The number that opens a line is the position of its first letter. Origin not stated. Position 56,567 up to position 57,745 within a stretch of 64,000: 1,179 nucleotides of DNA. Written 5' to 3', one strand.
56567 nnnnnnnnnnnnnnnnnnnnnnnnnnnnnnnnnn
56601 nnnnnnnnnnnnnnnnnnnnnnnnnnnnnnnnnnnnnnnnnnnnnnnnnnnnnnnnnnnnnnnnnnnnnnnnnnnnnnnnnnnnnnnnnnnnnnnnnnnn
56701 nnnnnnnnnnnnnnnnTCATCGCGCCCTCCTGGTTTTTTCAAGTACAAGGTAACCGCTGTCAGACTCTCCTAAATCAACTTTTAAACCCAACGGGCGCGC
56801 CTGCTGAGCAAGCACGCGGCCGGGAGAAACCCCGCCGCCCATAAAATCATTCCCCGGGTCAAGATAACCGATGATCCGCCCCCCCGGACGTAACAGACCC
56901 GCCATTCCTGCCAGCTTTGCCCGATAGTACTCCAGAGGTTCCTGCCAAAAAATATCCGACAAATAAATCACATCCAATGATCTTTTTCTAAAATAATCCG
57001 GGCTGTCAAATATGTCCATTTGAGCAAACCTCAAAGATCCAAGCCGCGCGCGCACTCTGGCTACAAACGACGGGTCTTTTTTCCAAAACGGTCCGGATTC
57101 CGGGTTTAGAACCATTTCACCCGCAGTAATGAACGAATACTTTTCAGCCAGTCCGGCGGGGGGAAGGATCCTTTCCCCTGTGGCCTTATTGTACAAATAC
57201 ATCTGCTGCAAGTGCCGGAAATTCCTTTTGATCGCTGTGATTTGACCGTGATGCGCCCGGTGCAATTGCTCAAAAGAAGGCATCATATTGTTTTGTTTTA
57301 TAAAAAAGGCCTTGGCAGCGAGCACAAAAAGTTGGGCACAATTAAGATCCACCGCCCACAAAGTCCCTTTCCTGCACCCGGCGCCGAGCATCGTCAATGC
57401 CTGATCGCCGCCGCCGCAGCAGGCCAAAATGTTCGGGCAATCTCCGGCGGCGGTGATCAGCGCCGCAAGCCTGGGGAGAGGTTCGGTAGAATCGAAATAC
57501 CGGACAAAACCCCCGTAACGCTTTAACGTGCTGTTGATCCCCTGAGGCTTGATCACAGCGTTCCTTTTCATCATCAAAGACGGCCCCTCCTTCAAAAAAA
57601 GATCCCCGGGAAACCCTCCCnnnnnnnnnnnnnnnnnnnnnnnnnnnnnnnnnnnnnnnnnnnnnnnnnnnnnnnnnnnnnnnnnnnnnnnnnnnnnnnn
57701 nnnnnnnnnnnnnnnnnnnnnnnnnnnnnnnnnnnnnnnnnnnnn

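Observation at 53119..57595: Two class-B-like (B12-domain) radical SAM enzymes flanking a PanE-like reductase and followed by a DUF3419/BtaA-like SAM enzyme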

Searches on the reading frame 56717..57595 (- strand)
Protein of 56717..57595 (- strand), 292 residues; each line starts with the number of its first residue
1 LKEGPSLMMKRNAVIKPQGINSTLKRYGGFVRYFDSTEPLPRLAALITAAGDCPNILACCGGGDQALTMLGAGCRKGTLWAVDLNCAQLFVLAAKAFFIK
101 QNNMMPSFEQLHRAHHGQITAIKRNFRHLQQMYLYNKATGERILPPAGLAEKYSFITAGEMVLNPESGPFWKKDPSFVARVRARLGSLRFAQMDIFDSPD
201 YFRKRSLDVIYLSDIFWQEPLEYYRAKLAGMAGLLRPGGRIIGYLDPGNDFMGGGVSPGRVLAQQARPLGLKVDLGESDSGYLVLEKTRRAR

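Call 4: search_protein_families(library=pfam, proteins=[window:56717-57595:-], max_evalue=0.01)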
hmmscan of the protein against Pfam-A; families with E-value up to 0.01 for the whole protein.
window:56717-57595:- (292 aa): 2 families
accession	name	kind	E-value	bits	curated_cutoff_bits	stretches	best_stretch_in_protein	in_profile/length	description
PF13649.12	Methyltransf_25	-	0.0005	21.1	27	0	176-239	32-97/97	Methyltransferase domain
PF08241.18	Methyltransf_11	-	0.0015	19.6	21.2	0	176-242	29-94/95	Methyltransferase domain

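Call 5: search_protein_families(library=ncbifam, proteins=[window:56717-57595:-], max_evalue=0.01)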
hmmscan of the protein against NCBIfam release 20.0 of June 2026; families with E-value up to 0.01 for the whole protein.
window:56717-57595:- (292 aa): 0 families

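Call 6: search_protein_families(library=pfam, proteins=[window:56717-57595:-], max_evalue=10)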
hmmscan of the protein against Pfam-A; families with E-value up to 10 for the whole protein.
window:56717-57595:- (292 aa): 3 families
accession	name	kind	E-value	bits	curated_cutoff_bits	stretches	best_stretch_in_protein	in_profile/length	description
PF13649.12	Methyltransf_25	-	0.0005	21.1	27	1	176-239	32-97/97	Methyltransferase domain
PF08241.18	Methyltransf_11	-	0.0015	19.6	21.2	1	176-242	29-94/95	Methyltransferase domain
PF11899.13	DUF3419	-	0.05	13.2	28.2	1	55-116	33-92/385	Protein of unknown function (DUF3419)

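Call 7: search_solved_structures(query=window:56717-57595:-, max_evalue=10)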
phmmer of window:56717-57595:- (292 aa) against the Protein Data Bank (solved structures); distinct sequences matched with E-value up to 10: 1.
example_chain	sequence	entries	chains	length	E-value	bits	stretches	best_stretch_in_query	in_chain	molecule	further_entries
3gvx_A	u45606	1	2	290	0.024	17.1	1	177-220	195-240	Glycerate dehydrogenase related protein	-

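Call 13: find_homologous_proteins(query=window:56717-57595:-)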
Query window:56717-57595:- (292 aa): 64 proteins with E <= 0.001 among 2679 candidates.
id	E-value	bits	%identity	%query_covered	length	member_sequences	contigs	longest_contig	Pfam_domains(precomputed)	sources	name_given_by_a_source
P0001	5.3e-192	655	100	98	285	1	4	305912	-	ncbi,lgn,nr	ncbi:MAG: class I SAM-dependent methyltransferase [Candidatus Omnitrophica bacterium]|nr:class I SAM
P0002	2.4e-120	419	67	94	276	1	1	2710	-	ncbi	-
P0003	8.0e-118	411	68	93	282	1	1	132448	PF13649.13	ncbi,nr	ncbi:MAG: class I SAM-dependent methyltransferase [Candidatus Omnitrophica bacterium]|nr:class I SAM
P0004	1.6e-117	410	67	93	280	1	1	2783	-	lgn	-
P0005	1.7e-117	410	67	94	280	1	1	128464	-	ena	-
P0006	6.3e-117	408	67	94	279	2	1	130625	-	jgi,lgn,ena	-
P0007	1.2e-116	407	66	92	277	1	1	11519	-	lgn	-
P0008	1.8e-114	400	68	92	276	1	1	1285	-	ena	-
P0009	5.3e-114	398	67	93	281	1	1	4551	PF13649.13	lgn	-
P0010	1.8e-113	397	65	97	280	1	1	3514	-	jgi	jgi:SAM-dependent methyltransferase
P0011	4.3e-113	395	65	97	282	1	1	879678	-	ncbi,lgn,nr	ncbi:MAG: hypothetical protein Q8Q08_05085 [Candidatus Omnitrophota bacterium]|nr:hypothetical prote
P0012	9.1e-113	394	66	93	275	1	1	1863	-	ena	-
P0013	1.8e-112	393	65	94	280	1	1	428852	-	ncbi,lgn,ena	-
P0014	2.7e-112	393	65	94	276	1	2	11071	-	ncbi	-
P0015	3.4e-110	386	64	94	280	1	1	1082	-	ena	-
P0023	8.7e-107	375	62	97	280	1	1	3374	PF11899.14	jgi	jgi:SAM-dependent methyltransferase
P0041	1.8e-95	338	57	93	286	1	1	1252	PF11899.14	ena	-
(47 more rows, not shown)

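Call 15: search_protein_families(library=pfam, alignment_id=A1, max_evalue=1)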
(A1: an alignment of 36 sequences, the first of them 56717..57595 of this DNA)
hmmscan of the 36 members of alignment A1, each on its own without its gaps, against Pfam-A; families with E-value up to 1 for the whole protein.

A. member 1, window:56717-57595:- (292 aa): 3 families
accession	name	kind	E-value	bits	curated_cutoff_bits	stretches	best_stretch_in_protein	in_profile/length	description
PF13649.12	Methyltransf_25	-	0.0005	21.1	27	1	176-239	32-97/97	Methyltransferase domain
PF08241.18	Methyltransf_11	-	0.0015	19.6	21.2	1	176-242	29-94/95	Methyltransferase domain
PF11899.13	DUF3419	-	0.05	13.2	28.2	1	55-116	33-92/385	Protein of unknown function (DUF3419)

B. families by the number of members that match (of 36 scanned): 16 families
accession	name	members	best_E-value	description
PF13649.12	Methyltransf_25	31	1.1e-05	Methyltransferase domain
PF11899.13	DUF3419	24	1.2e-05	Protein of unknown function (DUF3419)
PF08241.18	Methyltransf_11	23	0.00015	Methyltransferase domain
PF08242.18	Methyltransf_12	18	0.0012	Methyltransferase domain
PF13847.12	Methyltransf_31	16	3.1e-05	Methyltransferase domain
PF01209.24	Ubie_methyltran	6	0.021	ubiE/COQ5 methyltransferase family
PF11599.14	AviRa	3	0.045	RRNA methyltransferase AviRa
PF00687.26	Ribosomal_L1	2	0.029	Ribosomal protein L1p/L10e family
PF05754.19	DUF834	2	0.064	Domain of unknown function (DUF834)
PF04399.18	Glutaredoxin2_C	1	0.028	Glutaredoxin 2, C terminal domain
PF24248.1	DUF7451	1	0.051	Domain of unknown function (DUF7451)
PF21940.1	Pfc11_Rna14-15-ID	1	0.12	Pfc11 Rna14/15 interacting domain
PF21984.2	DnaD_N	1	0.14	DnaD N-terminal domain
PF20922.3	Anamorsin_N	1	0.18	Anamorsin, N-terminal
PF17949.7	PND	1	0.21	FANCM pseudonuclease domain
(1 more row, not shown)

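Call 17: search_solved_structures(query=A1, max_evalue=10)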
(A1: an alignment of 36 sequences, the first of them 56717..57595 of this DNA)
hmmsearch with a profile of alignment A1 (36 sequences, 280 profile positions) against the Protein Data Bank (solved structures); distinct sequences matched with E-value up to 10: 14.
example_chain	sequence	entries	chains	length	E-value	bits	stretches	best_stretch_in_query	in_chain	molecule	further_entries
4u08_A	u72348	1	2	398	0.00084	22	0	103-141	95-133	LIC11098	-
4u06_A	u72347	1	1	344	0.017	17.7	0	78-141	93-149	LIC10831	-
3gvx_A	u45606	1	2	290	0.034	16.7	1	164-210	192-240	Glycerate dehydrogenase related protein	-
8vyd_A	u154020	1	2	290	0.075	15.6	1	177-245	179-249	SAM-dependent methyltransferase, UPF0020 family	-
7t7a_A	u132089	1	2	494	0.48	12.9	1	101-147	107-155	Leucine-rich repeat protein SHOC-2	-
7txh_B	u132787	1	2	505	0.5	12.9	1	100-147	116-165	Leucine-rich repeat protein SHOC-2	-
9btm_B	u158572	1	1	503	0.5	12.9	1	101-147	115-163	Leucine-rich repeat protein SHOC-2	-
7tyg_A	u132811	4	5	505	0.51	12.9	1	101-147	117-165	Leucine-rich repeat protein SHOC-2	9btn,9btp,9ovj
7tvg_D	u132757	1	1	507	0.51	12.8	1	101-147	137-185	Leucine-rich repeat protein SHOC-2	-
9o65_A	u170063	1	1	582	0.67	12.4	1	101-147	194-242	Leucine-rich repeat protein SHOC-2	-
7tvf_A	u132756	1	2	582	0.68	12.4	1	100-147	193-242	Leucine-rich repeat protein SHOC-2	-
7upi_C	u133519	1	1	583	0.68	12.4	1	100-147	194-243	Leucine-rich repeat protein SHOC-2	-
7sd0_A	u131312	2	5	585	0.69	12.4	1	100-147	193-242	Leucine-rich repeat protein SHOC-2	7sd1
3ofj_A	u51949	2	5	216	1.2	11.6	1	174-233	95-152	Nodulation protein S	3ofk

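Call 26: predict_structure(alignment_id=A1)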
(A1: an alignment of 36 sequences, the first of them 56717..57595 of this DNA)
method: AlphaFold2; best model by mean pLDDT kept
length: 292 residues; sequences in the alignment: 36
mean_pLDDT: 89.6   pTM: 0.87
mean pLDDT of the five models: 89.6, 84.7, 80.0, 79.6, 79.2
residues with pLDDT >= 90: 214; 70-90: 48; 50-70: 29; < 50: 1
segments of 3 or more residues with pLDDT < 50: none
pLDDT, mean of each block of 10 residues (from residue 1): 58 78 96 91 94 92 88 89 95 98 95 96 91 92 95 88 79 95 96 95 97 88 96 97 78 82 96 78 93 52
secondary structure, 60 per line:
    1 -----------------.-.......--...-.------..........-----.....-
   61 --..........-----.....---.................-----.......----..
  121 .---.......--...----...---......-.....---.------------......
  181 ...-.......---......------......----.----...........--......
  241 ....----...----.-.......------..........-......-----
elements in order: H20-26 E29-31 H40-49 E55-59 H63-72 E78-82 H86-102 H108-114 E119-121 E125-128 E134-136 E141-143 H147-152 E154-158 H175-183 E188-191 H195-200 E207-212 H222-232 E235-244 H258-264 E271-274 H275-280 E282-287

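Call 36: fold_search(model_id=the predicted structure, library=pdb)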
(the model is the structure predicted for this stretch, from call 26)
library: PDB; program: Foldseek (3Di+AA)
matches with E <= 10: 1698; with E <= 0.001: 248
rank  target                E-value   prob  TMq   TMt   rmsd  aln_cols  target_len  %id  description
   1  3mcz_A                3.0e-06  1.00  0.41  0.35   6.2       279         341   14  The Structure of an O-methyltransferase family protein from Burkholderia thailandensis. (released 2010-05-26)
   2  3ocj                  4.6e-06  1.00  0.36  0.35   9.7       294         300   10  The crystal structure of a possilbe exported protein from Bordetella parapertussis (released 2010-10-06)
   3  8zc7_A                5.8e-06  1.00  0.38  0.41  13.2       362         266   12  Crystallographic analysis of MitM, which catalyzes the post-mitosane modification in mitomycin biosynthesis (released 2024-11-27)
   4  8vyd_A                1.2e-05  1.00  0.39  0.43   5.3       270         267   13  A novel synthase generates m4(2)C to stabilize the archaeal ribosome (released 2024-11-06)
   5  8vyd_B                1.3e-05  1.00  0.39  0.43   6.2       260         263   12  A novel synthase generates m4(2)C to stabilize the archaeal ribosome (released 2024-11-06)
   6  8gdu                  1.3e-05  1.00  0.41  0.62   7.3       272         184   14  Crystal structure of a mutant methyl transferase from Methanosarcina acetivorans, Northeast Structural Genomics Consorti (released 2024-01-24)
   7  3mcz_B                1.4e-05  1.00  0.40  0.36   5.5       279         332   15  The Structure of an O-methyltransferase family protein from Burkholderia thailandensis. (released 2010-05-26)
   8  5lhm                  1.9e-05  1.00  0.40  0.53   7.8       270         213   13  Crystal Structure of SafC from Myxococcus xanthus apo-Form (released 2017-05-24)
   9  6chh_B                2.2e-05  1.00  0.40  0.43  11.1       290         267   12  Structure of human NNMT in complex with bisubstrate inhibitor MS2756 (released 2018-06-13)
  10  9atv_A                3.7e-05  1.00  0.40  0.43  10.9       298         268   13  X-ray co-crystal structure of NCGC00685960 / NCATS-SM9335 in NNMT (released 2025-03-05)
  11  7nbq_B                4.2e-05  1.00  0.41  0.45  13.4       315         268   11  Co-crystal structure of Human Nicotinamide N-methyltransferase (NNMT) with the tricyclic inhibitor (4) (released 2021-03-17)
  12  4pne_B                4.4e-05  1.00  0.39  0.41  12.6       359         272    9  Crystal Structure of the [4+2]-Cyclase SpnF (released 2015-02-18)
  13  4pon_A                5.3e-05  1.00  0.38  0.60   7.5       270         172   10  The crystal structure of a putative SAM-dependent methyltransferase, YtqB, from Bacillus subtilis (released 2014-04-02)
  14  6chh_A                5.3e-05  1.00  0.40  0.42  10.3       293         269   13  Structure of human NNMT in complex with bisubstrate inhibitor MS2756 (released 2018-06-13)
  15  3dr5                  6.0e-05  1.00  0.42  0.56   8.5       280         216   12  Crystal structure of the Q8NRD3_CORGL protein from Corynebacterium glutamicum. Northeast Structural Genomics Consortium  (released 2008-09-09)
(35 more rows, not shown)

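Call 85: search_protein_representatives(alignment_id=A1)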
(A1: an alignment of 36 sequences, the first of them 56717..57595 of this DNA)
Query: 36 sequences, 280 profile positions. Proteins with E-value up to 0.001 (for the whole library): 116; up to 1e-10: 17; up to 1e-30: 11. The best 116 are listed.
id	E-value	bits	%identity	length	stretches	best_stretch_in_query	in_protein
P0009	2.4e-136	470.0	-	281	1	5-279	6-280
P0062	3.5e-98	344.8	-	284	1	5-278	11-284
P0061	9.6e-88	310.5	-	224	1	57-278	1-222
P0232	5.4e-80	285.1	-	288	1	9-269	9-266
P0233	1.4e-78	280.4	-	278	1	2-276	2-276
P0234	5.7e-71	255.5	-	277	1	7-274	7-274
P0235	2.1e-68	247.1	-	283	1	5-278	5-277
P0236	4.7e-61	223.0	-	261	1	15-276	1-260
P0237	5.5e-58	212.9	-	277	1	7-276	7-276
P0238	1.3e-57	211.7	-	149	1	132-279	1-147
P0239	6.3e-50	186.5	-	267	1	7-277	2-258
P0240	1.6e-30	122.8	-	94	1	5-92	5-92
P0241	8.4e-22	94.2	-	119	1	4-119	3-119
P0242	4.8e-13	65.5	-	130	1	165-277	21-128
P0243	2.3e-12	63.3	-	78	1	49-93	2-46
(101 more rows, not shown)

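Call 87: search_protein_families(library=pfam, alignment_id=A6, max_evalue=0.01)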
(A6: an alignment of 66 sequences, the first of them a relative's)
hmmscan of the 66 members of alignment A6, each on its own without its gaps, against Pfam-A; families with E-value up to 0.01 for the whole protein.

A. member 1, P0245 (240 aa): 4 families
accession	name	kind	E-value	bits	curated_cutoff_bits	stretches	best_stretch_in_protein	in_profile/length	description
PF11899.13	DUF3419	-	4.1e-07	29.9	28.2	1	15-96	7-85/385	Protein of unknown function (DUF3419)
PF03848.20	TehB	-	6e-06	26.3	20.4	1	31-137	22-126/193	Tellurite resistance protein TehB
PF13649.12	Methyltransf_25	-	0.00051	21.1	27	1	50-133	6-91/97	Methyltransferase domain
PF08242.18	Methyltransf_12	-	0.0094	17.1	30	0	50-88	5-45/98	Methyltransferase domain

B. families by the number of members that match (of 66 scanned): 18 families
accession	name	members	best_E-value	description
PF11899.13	DUF3419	62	2.8e-70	Protein of unknown function (DUF3419)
PF13649.12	Methyltransf_25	41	2e-10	Methyltransferase domain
PF13847.12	Methyltransf_31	31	1.8e-09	Methyltransferase domain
PF08241.18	Methyltransf_11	28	1.5e-10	Methyltransferase domain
PF08242.18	Methyltransf_12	18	1.5e-07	Methyltransferase domain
PF01209.24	Ubie_methyltran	5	0.00019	ubiE/COQ5 methyltransferase family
PF13489.12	Methyltransf_23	3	0.00062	Methyltransferase domain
PF02475.24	TRM5-TYW2_MTfase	2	8.3e-05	TRM5/TYW2 methyltransferase domain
PF02006.22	PPS_PS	2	0.00021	Phosphopantothenate/pantothenate synthetase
PF09445.16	Methyltransf_15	2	0.0019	RNA cap guanine-N2 methyltransferase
PF01739.24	CheR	2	0.0062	CheR methyltransferase, SAM binding domain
PF03848.20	TehB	1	6e-06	Tellurite resistance protein TehB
PF01564.23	Spermine_synth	1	0.00043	Spermine/spermidine synthase domain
PF20284.3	CTD8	1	0.004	C-terminal domain 8 of the ABC-three component (ABC-3C) systems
PF15613.11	WSD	1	0.0042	Williams-Beuren syndrome DDT (WSD), D-TOX E motif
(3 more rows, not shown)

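Call 90: search_protein_families(library=pfam, alignment_id=A7, max_evalue=0.001)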
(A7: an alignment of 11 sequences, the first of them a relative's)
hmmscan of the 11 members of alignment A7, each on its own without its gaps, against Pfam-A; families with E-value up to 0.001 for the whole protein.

A. member 1, P0265 (354 aa): 5 families
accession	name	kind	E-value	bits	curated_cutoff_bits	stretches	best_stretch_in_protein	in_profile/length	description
PF11899.13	DUF3419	-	1.1e-34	120.7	28.2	2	18-106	10-97/385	Protein of unknown function (DUF3419)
PF08241.18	Methyltransf_11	-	1.5e-10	42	21.2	1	242-309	31-94/95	Methyltransferase domain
PF13649.12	Methyltransf_25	-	2e-10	41.6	27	1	244-306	36-97/97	Methyltransferase domain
PF13847.12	Methyltransf_31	-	2.4e-07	31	27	1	249-314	50-113/145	Methyltransferase domain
PF08242.18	Methyltransf_12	-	1.2e-05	26.4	30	0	241-308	32-98/98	Methyltransferase domain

B. families by the number of members that match (of 11 scanned): 5 families
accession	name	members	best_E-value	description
PF11899.13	DUF3419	11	2.8e-70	Protein of unknown function (DUF3419)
PF08241.18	Methyltransf_11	5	1.5e-10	Methyltransferase domain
PF13649.12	Methyltransf_25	5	2e-10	Methyltransferase domain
PF08242.18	Methyltransf_12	4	9.2e-06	Methyltransferase domain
PF13847.12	Methyltransf_31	2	1.8e-09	Methyltransferase domain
